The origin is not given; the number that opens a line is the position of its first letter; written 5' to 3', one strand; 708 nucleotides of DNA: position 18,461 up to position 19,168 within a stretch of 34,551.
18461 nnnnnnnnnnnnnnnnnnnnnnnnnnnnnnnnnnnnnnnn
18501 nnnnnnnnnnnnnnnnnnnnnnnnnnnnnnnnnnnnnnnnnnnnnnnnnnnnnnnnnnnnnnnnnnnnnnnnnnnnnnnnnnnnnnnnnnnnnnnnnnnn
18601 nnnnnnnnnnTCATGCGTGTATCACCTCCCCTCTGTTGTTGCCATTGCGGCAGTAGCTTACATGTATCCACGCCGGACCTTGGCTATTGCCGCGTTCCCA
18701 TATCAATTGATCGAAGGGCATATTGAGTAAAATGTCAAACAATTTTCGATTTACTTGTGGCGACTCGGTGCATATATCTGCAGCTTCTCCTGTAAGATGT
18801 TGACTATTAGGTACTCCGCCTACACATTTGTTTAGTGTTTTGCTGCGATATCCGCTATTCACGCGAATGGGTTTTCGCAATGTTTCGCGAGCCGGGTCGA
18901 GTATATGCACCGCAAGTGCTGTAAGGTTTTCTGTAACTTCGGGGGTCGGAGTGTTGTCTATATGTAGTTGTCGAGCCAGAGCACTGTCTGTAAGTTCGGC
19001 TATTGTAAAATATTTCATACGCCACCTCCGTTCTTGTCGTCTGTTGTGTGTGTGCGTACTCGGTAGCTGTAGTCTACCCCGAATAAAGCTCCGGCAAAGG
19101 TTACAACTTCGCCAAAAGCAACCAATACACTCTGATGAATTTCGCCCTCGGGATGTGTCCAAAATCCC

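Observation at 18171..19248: Orphan phage-type lysis cassette (holin-like, M15 endolysin, unimolecular-spanin-like lipoprotein) with ATGA-coupled genes and foreign codon usage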

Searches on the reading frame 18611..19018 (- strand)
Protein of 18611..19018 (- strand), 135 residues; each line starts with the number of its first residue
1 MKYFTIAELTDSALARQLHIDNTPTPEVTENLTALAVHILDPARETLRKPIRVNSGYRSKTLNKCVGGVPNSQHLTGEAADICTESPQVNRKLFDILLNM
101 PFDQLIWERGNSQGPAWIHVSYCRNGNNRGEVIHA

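Call 4: search_protein_families(library=pfam, proteins=[window:18611-19018:-], max_evalue=1)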
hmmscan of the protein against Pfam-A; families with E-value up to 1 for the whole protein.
window:18611-19018:- (135 aa): 3 families
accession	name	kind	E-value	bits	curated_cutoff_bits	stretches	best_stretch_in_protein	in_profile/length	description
PF08291.16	Peptidase_M15_3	-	1.5e-16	60.9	23.2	1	2-120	1-107/108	Peptidase M15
PF05951.18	Peptidase_M15_2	-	0.021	15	27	1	45-86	68-114/153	Bacterial protein of unknown function (DUF882)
PF09282.15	Mago-bind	-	0.28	11.6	20.6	1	46-58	14-26/27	Mago binding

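Call 5: search_protein_families(library=phrogs, proteins=[window:18611-19018:-], max_evalue=1)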
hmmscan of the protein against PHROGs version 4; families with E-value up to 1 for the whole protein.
window:18611-19018:- (135 aa): 5 families
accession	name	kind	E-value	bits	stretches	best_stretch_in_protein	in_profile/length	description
phrog_894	-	lysis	1.9e-31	110.4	1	1-130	47-168/389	endolysin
phrog_17373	-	other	2.4e-09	38.2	1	36-84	41-89/224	peptidase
phrog_28234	-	lysis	0.0026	17.9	1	48-76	287-315/372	endolysin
phrog_25247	-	other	0.091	12.8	1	42-84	430-472/520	peptidase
phrog_1200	-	lysis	0.17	11.8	1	53-133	616-690/874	endolysin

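Call 6: search_protein_families(library=ncbifam, proteins=[window:18611-19018:-], max_evalue=0.1)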
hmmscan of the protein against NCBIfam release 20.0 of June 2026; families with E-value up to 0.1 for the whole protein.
window:18611-19018:- (135 aa): 1 family
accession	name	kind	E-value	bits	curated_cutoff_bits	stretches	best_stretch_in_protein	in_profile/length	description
NF053624.1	PtglEndpepMepK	equivalog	0.0051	16.7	185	1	47-89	95-142/176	peptidoglycan L,D-endopeptidase MepK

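Call 17: search_dna_similar(query=window:18611-19018:-, collection=phages, mode=protein, max_rows=25)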
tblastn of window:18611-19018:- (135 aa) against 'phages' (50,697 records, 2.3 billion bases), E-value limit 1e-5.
Records with a match: 354; places in all: 355; records where one place covers at least 80% of the query: 239.
Best place of each record, by identity: <60% 354.
By first word of the organism name: bajarodmic 75; Bacteroides 58; Pseudomonas 25; Achromobacter 21; Burkholderia 17; Stenotrophomonas 16; Microvirus 16; Prevotella 15; Microviridae 15; Pelagibacter 14; and 25 more.
By host as written in the record: - 86; Peromyscus fraterculus 33; Prevotella sp. 15; Stenotrophomonas maltophilia 12; Burkholderia sp. 10; Moraxella catarrhalis 10; Achromobacter sp. 9; Pseudomonas putida KT2440 and Paw85 9; and 76 more.
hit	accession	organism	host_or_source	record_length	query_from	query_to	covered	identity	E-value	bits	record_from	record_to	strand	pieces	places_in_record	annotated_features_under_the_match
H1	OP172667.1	Bacteroides phage BF486P2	Bacteroides fragilis DA486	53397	1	133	99%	55.6%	6e-34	129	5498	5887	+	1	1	hypothetical protein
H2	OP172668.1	Bacteroides phage BF486P3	Bacteroides fragilis DA486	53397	1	133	99%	55.6%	6e-34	129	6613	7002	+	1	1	hypothetical protein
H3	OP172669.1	Bacteroides phage BF494P1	Bacteroides fragilis DA494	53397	1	133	99%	55.6%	6e-34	129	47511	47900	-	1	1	hypothetical protein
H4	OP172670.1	Bacteroides phage BF503P1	Bacteroides fragilis DA503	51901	1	133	99%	54.1%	9e-33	126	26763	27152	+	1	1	hypothetical protein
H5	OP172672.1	Bacteroides phage BF503P4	Bacteroides fragilis DA503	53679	1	133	99%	54.1%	9e-33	126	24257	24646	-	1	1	hypothetical protein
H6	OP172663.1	Bacteroides phage BF10P2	Bacteroides fragilis CSC10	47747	1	122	90%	58.5%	8e-38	140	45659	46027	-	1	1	hypothetical protein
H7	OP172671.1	Bacteroides phage BF503P2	Bacteroides fragilis DA503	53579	1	133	99%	53.3%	4e-32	124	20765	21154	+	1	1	hypothetical protein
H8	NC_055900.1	uncultured phage cr125_1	human feces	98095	1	133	99%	53.3%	2e-30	119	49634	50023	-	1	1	endolysin | hypothetical protein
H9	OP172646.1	Bacteroides phage BC669P3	Bacteroides caccae DA669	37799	1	134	99%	52.2%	4e-33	127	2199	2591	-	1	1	hypothetical protein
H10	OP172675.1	Bacteroides phage BF698P1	Bacteroides fragilis DA698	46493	1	122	90%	56.9%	2e-34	131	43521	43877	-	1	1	hypothetical protein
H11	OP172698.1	Bacteroides phage BO668P1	Bacteroides ovatus DA668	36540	1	134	99%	51.5%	1e-33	128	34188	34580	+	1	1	hypothetical protein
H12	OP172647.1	Bacteroides phage BC679P1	Bacteroides caccae DA679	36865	1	134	99%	51.5%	2e-33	128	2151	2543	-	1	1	hypothetical protein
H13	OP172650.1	Bacteroides phage BC679P4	Bacteroides caccae DA679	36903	1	134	99%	51.5%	2e-33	128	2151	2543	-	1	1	hypothetical protein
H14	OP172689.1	Bacteroides phage BK735P3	Bacteroides ovatus DA735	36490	1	134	99%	51.5%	2e-33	128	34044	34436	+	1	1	hypothetical protein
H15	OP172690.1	Bacteroides phage BK735P4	Bacteroides ovatus DA735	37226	1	134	99%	51.5%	4e-33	127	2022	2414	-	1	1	hypothetical protein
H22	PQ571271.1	Bacteroides phage BKR1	Bacteroides kribbi U7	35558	1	134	99%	50.7%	3e-33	127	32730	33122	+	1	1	endolysin | holin family protein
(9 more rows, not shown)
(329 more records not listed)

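Call 19: get_annotated_region(hit=H22, flank=2500)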
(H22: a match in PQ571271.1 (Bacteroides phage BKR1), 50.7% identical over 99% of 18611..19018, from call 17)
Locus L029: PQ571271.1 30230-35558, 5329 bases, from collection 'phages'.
description: Bacteroides phage BKR1, complete genome.
organism: Bacteroides phage BKR1 (NCBI taxid 3385219)
taxonomy: Viruses
host: Bacteroides kribbi U7; source: sewage from septic tank; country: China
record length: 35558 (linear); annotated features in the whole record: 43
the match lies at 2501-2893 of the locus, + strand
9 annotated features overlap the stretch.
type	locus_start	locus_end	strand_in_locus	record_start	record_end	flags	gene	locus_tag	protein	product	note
CDS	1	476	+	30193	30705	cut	-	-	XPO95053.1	hypothetical protein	BKR1_gp35; BKR1_gp35; None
CDS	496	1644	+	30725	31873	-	-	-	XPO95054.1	portal protein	BKR1_gp36; BKR1_gp36; Annot2=(structure alignment-afuniprot50) AF-A0A6G7C730-F1-model_v4 Phage portal ...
CDS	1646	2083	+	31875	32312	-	-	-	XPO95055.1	hypothetical protein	BKR1_gp37; BKR1_gp37; None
CDS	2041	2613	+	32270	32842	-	-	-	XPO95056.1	holin family protein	BKR1_gp38; BKR1_gp38; Annot2=(structure alignment-afuniprot50) AF-A0A1K1PR85-F1-model_v4 Phage-related holin (Lysis ...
CDS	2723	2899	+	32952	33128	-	-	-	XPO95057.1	endolysin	BKR1_gp39; BKR1_gp39; Annot2=(hmm profile search-phrog [Rank2]) phrog_894 endolysin;Annot3=(structure ...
CDS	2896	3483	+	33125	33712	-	-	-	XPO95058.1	hypothetical protein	BKR1_gp40; BKR1_gp40; None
CDS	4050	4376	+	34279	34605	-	-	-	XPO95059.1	hypothetical protein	BKR1_gp41; BKR1_gp41; None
CDS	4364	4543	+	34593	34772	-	-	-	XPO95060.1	helix-turn-helix domain-containing protein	BKR1_gp42; BKR1_gp42; Annot2=(structure alignment-afuniprot50) AF-A0A1G7B7E4-F1-model_v4 DNA binding domain-containing ...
CDS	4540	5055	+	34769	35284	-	-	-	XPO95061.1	hypothetical protein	BKR1_gp43; BKR1_gp43; None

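Call 20: get_annotated_region(hit=H1, flank=2500)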
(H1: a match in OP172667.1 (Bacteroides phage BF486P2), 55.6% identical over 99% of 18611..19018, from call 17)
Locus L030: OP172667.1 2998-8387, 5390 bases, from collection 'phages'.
description: Bacteroides phage BF486P2, complete genome.
organism: Bacteroides phage BF486P2 (NCBI taxid 2968550)
taxonomy: Viruses; Duplodnaviria; Heunggongvirae; Uroviricota; Caudoviricetes
host: Bacteroides fragilis DA486; source: municipal sewage; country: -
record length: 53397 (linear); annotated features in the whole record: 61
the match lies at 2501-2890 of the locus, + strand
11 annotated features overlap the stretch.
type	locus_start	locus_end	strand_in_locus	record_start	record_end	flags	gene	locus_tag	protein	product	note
CDS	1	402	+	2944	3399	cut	-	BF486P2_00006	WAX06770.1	hypothetical protein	-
CDS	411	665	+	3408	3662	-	-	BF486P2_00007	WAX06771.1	hypothetical protein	-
CDS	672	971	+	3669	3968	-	-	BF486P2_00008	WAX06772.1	hypothetical protein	-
CDS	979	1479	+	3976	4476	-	-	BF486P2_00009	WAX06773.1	hypothetical protein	-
CDS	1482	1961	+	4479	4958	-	-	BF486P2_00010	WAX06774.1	hypothetical protein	-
CDS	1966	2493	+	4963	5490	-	-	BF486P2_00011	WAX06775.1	hypothetical protein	-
CDS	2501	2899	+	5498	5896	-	-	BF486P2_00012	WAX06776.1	hypothetical protein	-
CDS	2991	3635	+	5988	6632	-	-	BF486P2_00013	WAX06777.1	hypothetical protein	-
CDS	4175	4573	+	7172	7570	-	-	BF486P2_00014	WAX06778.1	hypothetical protein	-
CDS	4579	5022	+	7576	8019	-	-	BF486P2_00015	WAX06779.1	hypothetical protein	-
CDS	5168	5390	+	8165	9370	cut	-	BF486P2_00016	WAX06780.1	hypothetical protein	-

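Call 21: get_annotated_region(hit=H8, flank=2500)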
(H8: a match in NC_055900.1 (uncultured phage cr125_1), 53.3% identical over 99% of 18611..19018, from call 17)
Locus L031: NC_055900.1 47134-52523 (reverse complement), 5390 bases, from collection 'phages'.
description: CrAssphage cr125_1, complete genome.
organism: uncultured phage cr125_1 (NCBI taxid 2772091)
taxonomy: Viruses; Duplodnaviria; Heunggongvirae; Uroviricota; Caudoviricetes; Crassvirales; Suoliviridae; Uncouvirinae; Aurodevirus; Aurodevirus hominis
host: -; source: human feces; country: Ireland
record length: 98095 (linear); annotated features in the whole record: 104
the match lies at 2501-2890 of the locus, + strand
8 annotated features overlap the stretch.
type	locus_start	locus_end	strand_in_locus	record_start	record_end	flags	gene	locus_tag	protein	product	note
CDS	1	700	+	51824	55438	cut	-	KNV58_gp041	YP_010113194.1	VOG7718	gp_77316; YomR-like protein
CDS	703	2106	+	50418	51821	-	-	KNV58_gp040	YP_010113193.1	hypothetical protein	gp_77315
CDS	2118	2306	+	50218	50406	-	-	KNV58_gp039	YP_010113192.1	hypothetical protein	gp_77314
CDS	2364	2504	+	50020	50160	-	-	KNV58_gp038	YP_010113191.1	hypothetical protein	gp_77313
CDS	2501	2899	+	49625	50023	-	-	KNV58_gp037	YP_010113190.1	endolysin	gp_77312; putative peptidase [Bacteroides phage B124-14]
CDS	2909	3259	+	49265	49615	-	-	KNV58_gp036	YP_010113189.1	hypothetical protein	gp_77311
CDS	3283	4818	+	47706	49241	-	-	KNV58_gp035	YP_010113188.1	hypothetical protein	gp_77310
CDS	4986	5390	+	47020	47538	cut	-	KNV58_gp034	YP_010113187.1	holin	gp_77309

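Call 35: search_solved_structures(query=window:18611-19018:-, max_evalue=0.01, show_alignments=2)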
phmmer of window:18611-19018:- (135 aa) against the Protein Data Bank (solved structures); distinct sequences matched with E-value up to 0.01: 1.
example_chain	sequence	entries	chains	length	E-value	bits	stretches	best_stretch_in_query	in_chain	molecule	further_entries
1lbu_A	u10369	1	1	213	3.2e-06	30.2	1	48-84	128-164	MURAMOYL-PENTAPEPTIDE CARBOXYPEPTIDASE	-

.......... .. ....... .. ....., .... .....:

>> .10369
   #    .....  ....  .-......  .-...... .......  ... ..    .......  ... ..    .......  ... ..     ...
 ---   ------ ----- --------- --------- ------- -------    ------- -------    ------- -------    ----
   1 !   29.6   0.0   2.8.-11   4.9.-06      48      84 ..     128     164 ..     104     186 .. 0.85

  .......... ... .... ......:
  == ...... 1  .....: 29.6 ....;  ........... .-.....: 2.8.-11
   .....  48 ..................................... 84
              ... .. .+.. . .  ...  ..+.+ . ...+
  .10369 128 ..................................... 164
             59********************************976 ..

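Call 72: search_protein_families(library=padloc, proteins=[window:18611-19018:-], max_evalue=0.1)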
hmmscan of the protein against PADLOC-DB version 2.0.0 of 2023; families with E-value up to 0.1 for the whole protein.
window:18611-19018:- (135 aa): 1 family
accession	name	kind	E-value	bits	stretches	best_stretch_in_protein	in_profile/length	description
PDLC02322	AbiEii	-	0.04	11.3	1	11-56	161-205/324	AbiEii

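Call 86: predict_structure(alignment_id=A5)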
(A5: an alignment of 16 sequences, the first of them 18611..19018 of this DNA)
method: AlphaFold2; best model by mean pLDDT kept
length: 135 residues; sequences in the alignment: 16
mean_pLDDT: 96.3   pTM: 0.90
mean pLDDT of the five models: 96.3, 96.1, 95.0, 95.1, 91.4
residues with pLDDT >= 90: 125; 70-90: 10; 50-70: 0; < 50: 0
segments of 3 or more residues with pLDDT < 50: none
pLDDT, mean of each block of 10 residues (from residue 1): 97 97 98 99 98 97 96 97 96 98 94 94 93 92
secondary structure, 60 per line:
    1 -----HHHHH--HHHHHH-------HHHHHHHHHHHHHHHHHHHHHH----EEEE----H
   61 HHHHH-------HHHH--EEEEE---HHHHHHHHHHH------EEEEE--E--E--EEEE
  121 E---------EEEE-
elements in order: H6-10 H13-18 H26-47 E52-55 H60-65 H73-76 E79-83 H87-97 E104-108 E117-121 E131-134

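Call 88: fold_search(model_id=the predicted structure, library=pdb)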
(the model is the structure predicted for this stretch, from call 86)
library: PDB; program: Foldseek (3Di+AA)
matches with E <= 10: 144; with E <= 0.001: 1
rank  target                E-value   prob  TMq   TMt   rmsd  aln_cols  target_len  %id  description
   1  1lbu                  5.6e-06  1.00  0.67  0.44   3.9       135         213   26  HYDROLASE METALLO (ZN) DD-PEPTIDASE (released 1996-11-08)
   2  3ho5_H                8.4e-03  0.85  0.35  0.32   6.9       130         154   18  Crystal structure of Hedgehog-interacting protein (HHIP) and Sonic hedgehog (SHH) complex (released 2009-06-23)
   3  4mus_A                1.9e-02  0.84  0.39  0.30   6.6       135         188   18  Crystal structure of vancomycin resistance D,D-dipeptidase/D,D-pentapeptidase VanXYc D59S mutant in complex with D-Ala (released 2013-10-09)
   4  4oak_A                2.0e-02  0.77  0.37  0.28   7.0       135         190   18  Crystal structure of vancomycin resistance D,D-dipeptidase/D,D-pentapeptidase VanXYc D59S mutant in complex with D-Ala (released 2014-01-15)
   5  3mxw_A                2.3e-02  0.89  0.41  0.37   6.2       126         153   20  Crystal structure Sonic hedgehog bound to the 5E1 fab fragment (released 2010-05-26)
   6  6e1h_C                2.4e-02  0.94  0.43  0.36   5.8       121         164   21  Structure of 2:1 human Ptch1-Shh-N complex (released 2018-08-29)
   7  3d1m_B                2.9e-02  0.87  0.41  0.38   6.1       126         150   20  Crystal Structure of Sonic Hedgehog Bound to the third FNIII domain of CDO (released 2008-09-23)
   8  7rpk_H                3.1e-02  0.91  0.44  0.40   5.8       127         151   19  Cryo-EM structure of murine Dispatched in complex with Sonic hedgehog (released 2021-10-27)
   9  6pjv                  3.4e-02  0.90  0.44  0.40   4.9       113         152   21  Structure of Human Sonic Hedgehog in complex with Zinc and Magnesium (released 2019-11-13)
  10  3n1o_B                3.6e-02  0.89  0.42  0.39   5.4       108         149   21  Crystal structure of IhhN (released 2010-06-02)
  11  3d1m_A                3.6e-02  0.87  0.42  0.39   6.2       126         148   20  Crystal Structure of Sonic Hedgehog Bound to the third FNIII domain of CDO (released 2008-09-23)
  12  2wg4_A                3.6e-02  0.84  0.39  0.37   6.2       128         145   17  Crystal structure of the complex between human hedgehog-interacting protein HIP and sonic hedgehog without calcium (released 2009-06-30)
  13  6akv                  3.6e-02  0.80  0.43  0.39   7.2       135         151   18  Crystal structure of LysB4, the endolysin from Bacillus cereus-targeting bacteriophage B4 (released 2019-02-13)
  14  2wg3_B                5.0e-02  0.85  0.43  0.39   4.8       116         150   21  Crystal structure of the complex between human hedgehog-interacting protein HIP and desert hedgehog without calcium (released 2009-06-30)
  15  1u10_B                5.0e-02  0.57  0.38  0.24   7.3       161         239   11  MEPA, active form with ZN in P1 (released 2004-09-07)
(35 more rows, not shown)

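Call 91: find_related_loci(query=A6, collection=genome_contigs, flank=5000)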
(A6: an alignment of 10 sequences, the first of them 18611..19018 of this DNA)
Query A6 (135 aa) in genome_contigs; peptide patterns used: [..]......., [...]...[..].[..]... (x = any residue, [..] = any of these).
504 stretches matched a pattern; 467 encode a relative of the query (tblastn E <= 1e-3); the best 80 are kept; 80 distinct loci.
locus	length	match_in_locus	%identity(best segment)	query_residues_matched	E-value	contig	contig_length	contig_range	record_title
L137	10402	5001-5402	82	1-134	7e-73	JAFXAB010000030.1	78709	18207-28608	MAG: Bacteroidaceae bacterium isolate RGIG6227 Sheep_Rectum-2__c517105, whole genome shotgun sequence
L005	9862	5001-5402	83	1-134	4e-73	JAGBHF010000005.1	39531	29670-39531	MAG: Bacteroidaceae bacterium isolate RGIG9116 Water_deer_Rectum.Co__c109895, whole genome shotgun sequence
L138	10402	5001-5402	78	1-134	3e-70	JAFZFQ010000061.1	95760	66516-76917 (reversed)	MAG: Bacteroidaceae bacterium isolate RGIG7723 Water_buffalos_Rectum-3__c447251, whole genome shotgun sequence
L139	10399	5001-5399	69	1-133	2e-64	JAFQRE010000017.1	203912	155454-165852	MAG: Bacteroidaceae bacterium isolate RGIG2076 Goat_Colon-2__c223674, whole genome shotgun sequence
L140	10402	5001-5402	72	1-134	5e-63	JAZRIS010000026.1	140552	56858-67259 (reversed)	MAG: Barnesiella sp. isolate T1900045471_YK20190162.MAGScoT_cleanbin_000001 SGB_7242_k141_1605430, whole genome shotgun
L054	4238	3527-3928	66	1-134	7e-63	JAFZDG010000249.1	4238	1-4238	MAG: Bacteroidaceae bacterium isolate RGIG7661 Water_buffalos_Rectum-1__c731701, whole genome shotgun sequence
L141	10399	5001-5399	67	1-133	3e-61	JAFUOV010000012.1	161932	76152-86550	MAG: Bacteroidaceae bacterium isolate RGIG4690 Roe_deer_Rectum.Co__c446610, whole genome shotgun sequence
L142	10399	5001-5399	65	1-133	2e-57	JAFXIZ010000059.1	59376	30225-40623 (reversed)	MAG: Bacteroidaceae bacterium isolate RGIG6458 Sheep_Rectum.Co__c2378919, whole genome shotgun sequence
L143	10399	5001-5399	65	1-133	3e-57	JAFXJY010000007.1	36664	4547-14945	MAG: Bacteroidaceae bacterium isolate RGIG6483 Sheep_Rectum.Co__c489242, whole genome shotgun sequence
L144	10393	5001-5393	60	1-131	3e-52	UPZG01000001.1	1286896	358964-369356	uncultured Porphyromonadaceae bacterium isolate UMGS48 genome assembly, contig: NODE_1_length_1286896_cov_21.862678, who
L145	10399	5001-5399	60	1-133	1e-51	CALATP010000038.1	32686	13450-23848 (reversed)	MAG TPA_asm: uncultured Porphyromonadaceae bacterium isolate SRR6425810_bin.76_CONCOCT_v1.1_MAG genome assembly, contig:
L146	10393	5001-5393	61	1-134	5e-46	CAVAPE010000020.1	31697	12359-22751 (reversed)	Eubacterium sp. CAG:180 isolate H07666-L1_cleanbin_000006 genome assembly, contig: Spades_H07666-L1_contig_785, whole ge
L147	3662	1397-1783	58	1-132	5e-43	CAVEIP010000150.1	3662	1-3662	[Ruminococcus] lactaris isolate H07648-L1_cleanbin_000046 genome assembly, contig: Spades_H07648-L1_contig_17486, whole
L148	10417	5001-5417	53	1-134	4e-41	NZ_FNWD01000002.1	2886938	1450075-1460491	Millionella massiliensis strain Marseille-P3215T, whole genome shotgun sequence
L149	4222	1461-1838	58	1-129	8e-41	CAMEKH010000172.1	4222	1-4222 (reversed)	MAG: uncultured Prevotellaceae bacterium isolate SRR15057924_bin.8_metaWRAP_v1.3_MAG genome assembly, contig: ERZ1040765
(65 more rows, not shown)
